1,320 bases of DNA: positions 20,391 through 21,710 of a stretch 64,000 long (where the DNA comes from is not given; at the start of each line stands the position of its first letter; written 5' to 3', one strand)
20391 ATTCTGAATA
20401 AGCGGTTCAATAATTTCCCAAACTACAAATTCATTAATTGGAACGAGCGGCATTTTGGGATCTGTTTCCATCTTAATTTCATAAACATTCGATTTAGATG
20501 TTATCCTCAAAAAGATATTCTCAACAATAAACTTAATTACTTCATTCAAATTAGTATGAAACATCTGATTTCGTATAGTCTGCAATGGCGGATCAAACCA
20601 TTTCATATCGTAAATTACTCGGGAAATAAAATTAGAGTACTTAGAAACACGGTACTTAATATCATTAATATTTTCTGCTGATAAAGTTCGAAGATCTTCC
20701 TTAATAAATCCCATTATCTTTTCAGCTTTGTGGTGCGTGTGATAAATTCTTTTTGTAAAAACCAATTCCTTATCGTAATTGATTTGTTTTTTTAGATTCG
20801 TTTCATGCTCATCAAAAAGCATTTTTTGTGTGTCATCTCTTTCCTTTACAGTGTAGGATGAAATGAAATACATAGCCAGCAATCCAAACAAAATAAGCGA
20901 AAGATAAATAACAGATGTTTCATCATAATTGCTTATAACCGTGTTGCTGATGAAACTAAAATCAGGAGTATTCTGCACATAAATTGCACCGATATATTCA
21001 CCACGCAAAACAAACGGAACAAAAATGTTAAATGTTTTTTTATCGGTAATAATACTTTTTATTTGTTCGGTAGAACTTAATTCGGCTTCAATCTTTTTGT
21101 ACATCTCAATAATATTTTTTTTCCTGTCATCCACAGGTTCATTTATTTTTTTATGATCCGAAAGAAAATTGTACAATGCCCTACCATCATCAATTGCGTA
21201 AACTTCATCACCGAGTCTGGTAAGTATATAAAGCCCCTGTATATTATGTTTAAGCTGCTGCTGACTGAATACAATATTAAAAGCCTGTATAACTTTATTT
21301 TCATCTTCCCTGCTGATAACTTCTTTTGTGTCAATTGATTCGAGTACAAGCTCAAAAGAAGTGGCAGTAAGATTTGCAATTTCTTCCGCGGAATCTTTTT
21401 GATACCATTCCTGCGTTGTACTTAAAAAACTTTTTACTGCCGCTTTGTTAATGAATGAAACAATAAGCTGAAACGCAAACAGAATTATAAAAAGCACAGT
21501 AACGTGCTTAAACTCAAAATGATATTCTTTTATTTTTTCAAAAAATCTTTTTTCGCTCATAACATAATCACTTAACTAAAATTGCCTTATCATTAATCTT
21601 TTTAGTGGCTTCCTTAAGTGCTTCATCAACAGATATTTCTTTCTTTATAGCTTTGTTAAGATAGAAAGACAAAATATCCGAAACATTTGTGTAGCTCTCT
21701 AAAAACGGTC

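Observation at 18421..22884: Orphan solute-binding protein, histidine kinase and sigma-54 activator: a three-component sugar-sensing module, possibly driving the adjacent GH2 gene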

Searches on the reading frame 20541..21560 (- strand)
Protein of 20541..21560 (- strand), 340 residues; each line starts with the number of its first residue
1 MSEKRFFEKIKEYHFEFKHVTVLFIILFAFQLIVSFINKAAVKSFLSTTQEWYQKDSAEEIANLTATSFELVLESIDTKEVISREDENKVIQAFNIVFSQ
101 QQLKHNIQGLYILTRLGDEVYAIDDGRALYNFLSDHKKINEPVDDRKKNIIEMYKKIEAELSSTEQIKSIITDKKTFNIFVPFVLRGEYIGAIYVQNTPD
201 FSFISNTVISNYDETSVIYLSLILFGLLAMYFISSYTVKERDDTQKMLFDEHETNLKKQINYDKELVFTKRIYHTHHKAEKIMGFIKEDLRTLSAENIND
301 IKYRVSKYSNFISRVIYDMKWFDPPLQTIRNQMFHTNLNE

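Call 54: search_protein_representatives(protein=window:20541-21560:-)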
Query: 340 residues. Proteins with E-value up to 0.001 (for the whole library): 101; up to 1e-10: 82; up to 1e-30: 39. The best 101 are listed.
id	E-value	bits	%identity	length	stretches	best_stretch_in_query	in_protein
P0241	1.6e-128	444.8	60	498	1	3-340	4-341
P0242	7.8e-112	390.0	52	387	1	5-340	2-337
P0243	2.9e-104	365.1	50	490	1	5-340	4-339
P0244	1.4e-93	330.1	47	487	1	7-340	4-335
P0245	8.1e-91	320.9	44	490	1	7-340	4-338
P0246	6.5e-90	318.0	44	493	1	5-340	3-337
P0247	1.2e-80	287.6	40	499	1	9-339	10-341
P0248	1.7e-79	283.7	43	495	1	10-340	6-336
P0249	1.2e-76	274.4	42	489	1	6-340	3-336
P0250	6.6e-75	268.7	57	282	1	119-324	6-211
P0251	3.5e-74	266.3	39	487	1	6-340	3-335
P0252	7.2e-71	255.4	38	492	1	9-340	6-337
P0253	1.2e-70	254.7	51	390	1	113-339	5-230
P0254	1.1e-69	251.6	37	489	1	14-340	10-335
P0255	7.1e-69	248.9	64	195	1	86-272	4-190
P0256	1.3e-66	241.5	41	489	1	14-340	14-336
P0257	2.9e-66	240.3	40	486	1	7-340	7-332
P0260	1.1e-65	238.4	38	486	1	10-339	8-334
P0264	1.7e-61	224.6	35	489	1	8-339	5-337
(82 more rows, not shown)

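Call 55: list_cluster_members(proteins=[P0264, P0254, P0252, P0251, P0260, P0247, P0257, P0256, P0249, P0245])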
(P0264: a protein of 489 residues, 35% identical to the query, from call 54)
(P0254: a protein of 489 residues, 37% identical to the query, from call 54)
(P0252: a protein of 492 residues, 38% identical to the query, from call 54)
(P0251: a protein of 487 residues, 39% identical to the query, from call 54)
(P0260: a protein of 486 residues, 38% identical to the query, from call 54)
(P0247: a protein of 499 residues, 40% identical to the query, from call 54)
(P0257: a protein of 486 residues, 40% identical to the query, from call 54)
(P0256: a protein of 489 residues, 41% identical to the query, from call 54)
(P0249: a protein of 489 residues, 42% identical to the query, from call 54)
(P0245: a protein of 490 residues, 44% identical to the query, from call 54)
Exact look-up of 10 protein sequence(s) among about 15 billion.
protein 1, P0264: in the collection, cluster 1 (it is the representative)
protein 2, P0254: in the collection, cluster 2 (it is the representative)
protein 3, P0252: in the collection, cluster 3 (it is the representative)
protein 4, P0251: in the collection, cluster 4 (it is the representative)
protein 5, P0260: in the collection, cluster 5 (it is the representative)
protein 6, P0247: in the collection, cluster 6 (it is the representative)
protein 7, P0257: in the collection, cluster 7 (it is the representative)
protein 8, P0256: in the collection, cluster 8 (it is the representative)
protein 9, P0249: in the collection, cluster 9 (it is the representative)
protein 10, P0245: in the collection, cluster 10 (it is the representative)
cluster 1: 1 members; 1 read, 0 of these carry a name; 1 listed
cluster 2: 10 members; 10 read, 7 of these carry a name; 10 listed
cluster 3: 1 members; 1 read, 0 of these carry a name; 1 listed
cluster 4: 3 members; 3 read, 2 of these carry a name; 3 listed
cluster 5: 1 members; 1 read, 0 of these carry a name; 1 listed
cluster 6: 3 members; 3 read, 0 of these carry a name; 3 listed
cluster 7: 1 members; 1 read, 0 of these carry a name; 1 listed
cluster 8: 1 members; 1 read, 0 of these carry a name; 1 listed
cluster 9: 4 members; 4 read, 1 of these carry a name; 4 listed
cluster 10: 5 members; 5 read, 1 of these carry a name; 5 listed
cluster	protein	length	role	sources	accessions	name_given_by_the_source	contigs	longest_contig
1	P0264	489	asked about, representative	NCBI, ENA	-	-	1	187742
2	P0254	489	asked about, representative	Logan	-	-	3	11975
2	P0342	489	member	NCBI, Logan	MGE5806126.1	MAG: ATP-binding protein [Ignavibacteria bacterium]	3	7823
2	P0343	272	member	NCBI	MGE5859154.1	MAG: hypothetical protein ACM34J_01275, partial [Ignavibacteria bacterium]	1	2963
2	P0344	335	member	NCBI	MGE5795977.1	MAG: histidine kinase, partial [Ignavibacteria bacterium]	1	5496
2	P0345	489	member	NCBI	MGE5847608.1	MAG: ATP-binding protein [Ignavibacteria bacterium]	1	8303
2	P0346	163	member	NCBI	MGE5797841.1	MAG: sensor histidine kinase, partial [Ignavibacteria bacterium]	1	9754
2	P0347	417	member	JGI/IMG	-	hypothetical protein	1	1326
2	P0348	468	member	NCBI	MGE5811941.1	MAG: ATP-binding protein, partial [Ignavibacteria bacterium]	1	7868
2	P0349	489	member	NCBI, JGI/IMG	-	-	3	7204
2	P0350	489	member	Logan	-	-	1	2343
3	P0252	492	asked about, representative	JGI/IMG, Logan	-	-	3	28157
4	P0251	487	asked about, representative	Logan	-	-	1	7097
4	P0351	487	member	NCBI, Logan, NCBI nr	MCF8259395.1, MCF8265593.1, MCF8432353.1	MAG: histidine kinase [Melioribacteraceae bacterium] | histidine kinase [Melioribacteraceae bacterium]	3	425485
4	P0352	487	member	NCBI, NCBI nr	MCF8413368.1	MAG: histidine kinase [Melioribacteraceae bacterium] | histidine kinase [Melioribacteraceae bacterium]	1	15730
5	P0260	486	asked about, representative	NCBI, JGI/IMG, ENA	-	-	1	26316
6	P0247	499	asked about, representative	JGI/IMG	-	-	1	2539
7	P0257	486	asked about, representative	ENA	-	-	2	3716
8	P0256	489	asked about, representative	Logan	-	-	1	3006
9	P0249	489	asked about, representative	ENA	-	-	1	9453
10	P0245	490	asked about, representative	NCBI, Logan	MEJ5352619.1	MAG: ATP-binding protein [Melioribacteraceae bacterium]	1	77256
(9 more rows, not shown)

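Call 71: find_encoding_contigs(protein=P0264, flank=8000, max_places=1)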
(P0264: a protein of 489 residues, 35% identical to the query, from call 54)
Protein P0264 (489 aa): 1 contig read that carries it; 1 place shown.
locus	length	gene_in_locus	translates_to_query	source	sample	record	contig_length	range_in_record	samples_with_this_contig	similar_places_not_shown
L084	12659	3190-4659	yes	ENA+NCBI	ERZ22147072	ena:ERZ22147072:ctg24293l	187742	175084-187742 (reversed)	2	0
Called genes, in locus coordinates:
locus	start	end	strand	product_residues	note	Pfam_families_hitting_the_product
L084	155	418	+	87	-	PF01541:GIY-YIG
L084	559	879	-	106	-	-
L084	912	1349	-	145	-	PF05598:DUF772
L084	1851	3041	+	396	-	PF13416:SBP_bac_8, PF01547:SBP_bac_1 (weak)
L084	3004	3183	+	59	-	-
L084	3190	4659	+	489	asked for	PF02518:HATPase_c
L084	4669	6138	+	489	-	PF00072:Response_reg, PF00158:Sigma54_activat, PF14532:Sigma54_activ_2, PF01078:Mg_chelatase (faint), PF07728:AAA_5 (weak), PF25601:AAA_lid_14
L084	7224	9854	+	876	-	PF08308:PEGA (faint), PF13620:CarboxypepD_reg, PF13715:CarbopepD_reg_2, PF07715:Plug, PF00593:TonB_dep_Rec_b-barrel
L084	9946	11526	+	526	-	PF00474:SSF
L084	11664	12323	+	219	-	PF06414:Zeta_toxin, PF00485:PRK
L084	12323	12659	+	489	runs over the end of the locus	PF00128:Alpha-amylase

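Call 72: find_encoding_contigs(protein=P0351, flank=8000, max_places=1)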
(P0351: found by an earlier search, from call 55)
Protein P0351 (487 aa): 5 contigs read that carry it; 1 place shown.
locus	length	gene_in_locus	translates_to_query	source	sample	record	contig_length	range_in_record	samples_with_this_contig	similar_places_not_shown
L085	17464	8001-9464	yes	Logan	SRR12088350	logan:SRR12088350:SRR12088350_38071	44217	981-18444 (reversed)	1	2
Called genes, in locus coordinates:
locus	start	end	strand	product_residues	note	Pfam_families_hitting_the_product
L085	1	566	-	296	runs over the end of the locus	PF00069:Pkinase, PF07714:PK_Tyr_Ser-Thr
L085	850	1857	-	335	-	PF00296:Bac_luciferase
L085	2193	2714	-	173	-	-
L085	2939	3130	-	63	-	-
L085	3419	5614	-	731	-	PF03030:H_PPase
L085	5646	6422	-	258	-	-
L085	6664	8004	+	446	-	PF01547:SBP_bac_1, PF13416:SBP_bac_8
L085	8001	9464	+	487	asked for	PF02518:HATPase_c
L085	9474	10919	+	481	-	PF00072:Response_reg, PF00158:Sigma54_activat, PF14532:Sigma54_activ_2, PF25601:AAA_lid_14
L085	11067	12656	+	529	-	PF18962:Por_Secre_tail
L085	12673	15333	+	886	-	PF06202:GDE_C (weak), PF17389:Bac_rhamnosid6H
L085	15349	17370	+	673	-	PF13199:Glyco_hydro_66, PF18962:Por_Secre_tail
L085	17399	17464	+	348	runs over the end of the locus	?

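Call 73: find_encoding_contigs(protein=P0252, flank=8000, max_places=1)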
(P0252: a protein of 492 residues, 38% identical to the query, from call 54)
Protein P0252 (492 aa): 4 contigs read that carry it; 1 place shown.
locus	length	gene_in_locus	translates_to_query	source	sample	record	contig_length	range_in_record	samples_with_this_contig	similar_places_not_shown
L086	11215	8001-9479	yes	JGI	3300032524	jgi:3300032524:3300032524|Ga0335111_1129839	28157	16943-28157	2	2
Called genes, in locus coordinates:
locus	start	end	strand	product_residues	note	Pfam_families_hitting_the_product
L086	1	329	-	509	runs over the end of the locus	PF18962:Por_Secre_tail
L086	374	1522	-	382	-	-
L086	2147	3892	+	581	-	PF13199:Glyco_hydro_66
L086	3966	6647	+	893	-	PF22422:MGH1-like_GH (faint), PF17389:Bac_rhamnosid6H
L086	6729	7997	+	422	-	PF01547:SBP_bac_1, PF13416:SBP_bac_8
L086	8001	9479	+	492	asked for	PF02518:HATPase_c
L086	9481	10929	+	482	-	PF00072:Response_reg, PF00158:Sigma54_activat, PF14532:Sigma54_activ_2, PF00004:AAA (weak), PF07728:AAA_5, PF25601:AAA_lid_14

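Call 74: find_encoding_contigs(protein=P0260, flank=8000, max_places=1)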
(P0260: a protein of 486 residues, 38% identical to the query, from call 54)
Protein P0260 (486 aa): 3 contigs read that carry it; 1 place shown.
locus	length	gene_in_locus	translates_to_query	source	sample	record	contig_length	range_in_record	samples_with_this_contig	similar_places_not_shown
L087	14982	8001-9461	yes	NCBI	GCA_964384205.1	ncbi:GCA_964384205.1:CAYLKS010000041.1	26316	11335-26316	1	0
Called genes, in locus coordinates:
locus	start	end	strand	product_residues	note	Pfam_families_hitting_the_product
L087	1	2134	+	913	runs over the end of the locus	PF13620:CarboxypepD_reg, PF13715:CarbopepD_reg_2, PF07715:Plug (weak), PF00593:TonB_dep_Rec_b-barrel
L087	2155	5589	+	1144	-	-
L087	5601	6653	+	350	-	PF19572:PorV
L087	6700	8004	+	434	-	PF01547:SBP_bac_1, PF13416:SBP_bac_8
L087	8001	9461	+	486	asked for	PF02518:HATPase_c, PF13589:HATPase_c_3 (weak)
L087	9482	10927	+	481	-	PF00072:Response_reg, PF00158:Sigma54_activat, PF14532:Sigma54_activ_2, PF25601:AAA_lid_14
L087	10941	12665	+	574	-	PF00722:Glyco_hydro_16, PF11721:Malectin, PF18962:Por_Secre_tail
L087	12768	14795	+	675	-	PF26549:Tricorn_N (weak), PF00930:DPPIV_N (faint), PF07676:PD40 (faint), PF23414:Beta-prop_EML_2 (faint), PF26550:Tricorn_2nd, PF26549:Tricorn_N, PF20434:BD-FAE, PF00326:Peptidase_S9, +4 more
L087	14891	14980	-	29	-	?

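Call 75: find_encoding_contigs(protein=P0245, flank=8000, max_places=1)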
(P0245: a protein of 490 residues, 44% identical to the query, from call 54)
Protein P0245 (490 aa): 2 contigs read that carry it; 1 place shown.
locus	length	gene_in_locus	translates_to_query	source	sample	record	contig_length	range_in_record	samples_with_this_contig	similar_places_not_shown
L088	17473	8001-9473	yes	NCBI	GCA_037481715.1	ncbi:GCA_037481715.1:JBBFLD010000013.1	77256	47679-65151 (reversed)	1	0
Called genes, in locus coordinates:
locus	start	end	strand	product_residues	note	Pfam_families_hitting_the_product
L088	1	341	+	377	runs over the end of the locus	PF00561:Abhydrolase_1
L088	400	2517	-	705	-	PF10459:Peptidase_S46, PF13365:Trypsin_2 (faint)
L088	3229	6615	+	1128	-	PF00989:PAS, PF13426:PAS_9, PF00989:PAS, PF13426:PAS_9, PF08447:PAS_3, PF00512:HisKA, PF02518:HATPase_c, PF00072:Response_reg, +2 more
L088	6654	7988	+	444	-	PF01547:SBP_bac_1, PF13416:SBP_bac_8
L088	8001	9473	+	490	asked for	PF02518:HATPase_c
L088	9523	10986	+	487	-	PF00072:Response_reg, PF01078:Mg_chelatase (faint), PF00158:Sigma54_activat, PF14532:Sigma54_activ_2, PF07724:AAA_2 (faint), PF07728:AAA_5 (weak), PF25601:AAA_lid_14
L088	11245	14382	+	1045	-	PF13620:CarboxypepD_reg, PF13715:CarbopepD_reg_2, PF07715:Plug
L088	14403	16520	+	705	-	-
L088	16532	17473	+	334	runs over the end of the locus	-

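Call 83: find_encoding_contigs(protein=P0246, flank=8000, max_places=1)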
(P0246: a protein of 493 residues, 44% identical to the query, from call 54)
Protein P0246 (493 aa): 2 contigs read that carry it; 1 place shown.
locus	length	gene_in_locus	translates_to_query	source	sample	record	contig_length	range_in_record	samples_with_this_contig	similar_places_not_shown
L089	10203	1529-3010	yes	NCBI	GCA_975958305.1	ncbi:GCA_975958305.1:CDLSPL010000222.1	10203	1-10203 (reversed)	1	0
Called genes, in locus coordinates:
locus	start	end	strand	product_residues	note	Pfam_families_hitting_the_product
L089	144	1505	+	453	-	PF01547:SBP_bac_1, PF13416:SBP_bac_8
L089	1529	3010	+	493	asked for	PF02518:HATPase_c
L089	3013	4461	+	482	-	PF00072:Response_reg, PF00158:Sigma54_activat, PF01078:Mg_chelatase (weak), PF14532:Sigma54_activ_2, PF00004:AAA (weak), PF07724:AAA_2, PF07728:AAA_5, PF25601:AAA_lid_14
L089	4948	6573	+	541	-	PF00474:SSF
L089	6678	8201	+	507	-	PF22058:X25_BaPul_like (weak), PF18962:Por_Secre_tail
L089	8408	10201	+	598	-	?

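Call 84: find_encoding_contigs(protein=P0248, flank=8000, max_places=1)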
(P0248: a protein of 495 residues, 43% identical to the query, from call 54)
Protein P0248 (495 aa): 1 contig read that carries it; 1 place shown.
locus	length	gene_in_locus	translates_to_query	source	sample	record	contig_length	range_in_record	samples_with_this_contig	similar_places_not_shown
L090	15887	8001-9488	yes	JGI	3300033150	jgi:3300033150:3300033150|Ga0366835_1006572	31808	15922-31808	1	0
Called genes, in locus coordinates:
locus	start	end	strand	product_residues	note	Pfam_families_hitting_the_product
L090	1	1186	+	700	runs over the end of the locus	PF02897:Peptidase_S9_N, PF00326:Peptidase_S9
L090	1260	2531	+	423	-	PF06245:DUF1015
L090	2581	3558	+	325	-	PF01116:F_bP_aldolase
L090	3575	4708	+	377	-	PF01643:Acyl-ACP_TE, PF13279:4HBT_2 (faint), PF20791:Acyl-ACP_TE_C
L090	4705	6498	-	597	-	PF00933:Glyco_hydro_3, PF01915:Glyco_hydro_3_C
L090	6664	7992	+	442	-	PF01547:SBP_bac_1, PF13416:SBP_bac_8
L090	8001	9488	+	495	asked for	PF02518:HATPase_c (weak)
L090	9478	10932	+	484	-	PF00072:Response_reg, PF00158:Sigma54_activat, PF14532:Sigma54_activ_2, PF07728:AAA_5 (weak), PF25601:AAA_lid_14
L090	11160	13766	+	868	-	PF06452:CBM9_1, PF18962:Por_Secre_tail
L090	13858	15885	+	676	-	?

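Call 85: find_encoding_contigs(protein=P0254, flank=8000, max_places=1)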
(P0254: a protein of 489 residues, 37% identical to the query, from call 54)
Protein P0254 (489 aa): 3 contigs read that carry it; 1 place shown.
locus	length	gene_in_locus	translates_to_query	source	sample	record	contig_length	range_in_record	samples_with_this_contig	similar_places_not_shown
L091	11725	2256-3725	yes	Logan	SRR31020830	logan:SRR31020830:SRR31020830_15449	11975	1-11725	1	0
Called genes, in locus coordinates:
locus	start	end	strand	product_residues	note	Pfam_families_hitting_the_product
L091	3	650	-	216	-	?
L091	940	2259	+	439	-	PF01547:SBP_bac_1, PF13416:SBP_bac_8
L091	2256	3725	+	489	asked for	PF02518:HATPase_c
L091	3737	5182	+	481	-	PF00072:Response_reg, PF00158:Sigma54_activat, PF14532:Sigma54_activ_2, PF25601:AAA_lid_14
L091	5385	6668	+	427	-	PF13472:Lipase_GDSL_2 (faint)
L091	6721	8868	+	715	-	PF14508:GH97_N, PF10566:Glyco_hydro_97, PF14509:GH97_C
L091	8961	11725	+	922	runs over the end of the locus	PF13620:CarboxypepD_reg, PF13715:CarbopepD_reg_2, PF07715:Plug, PF00593:TonB_dep_Rec_b-barrel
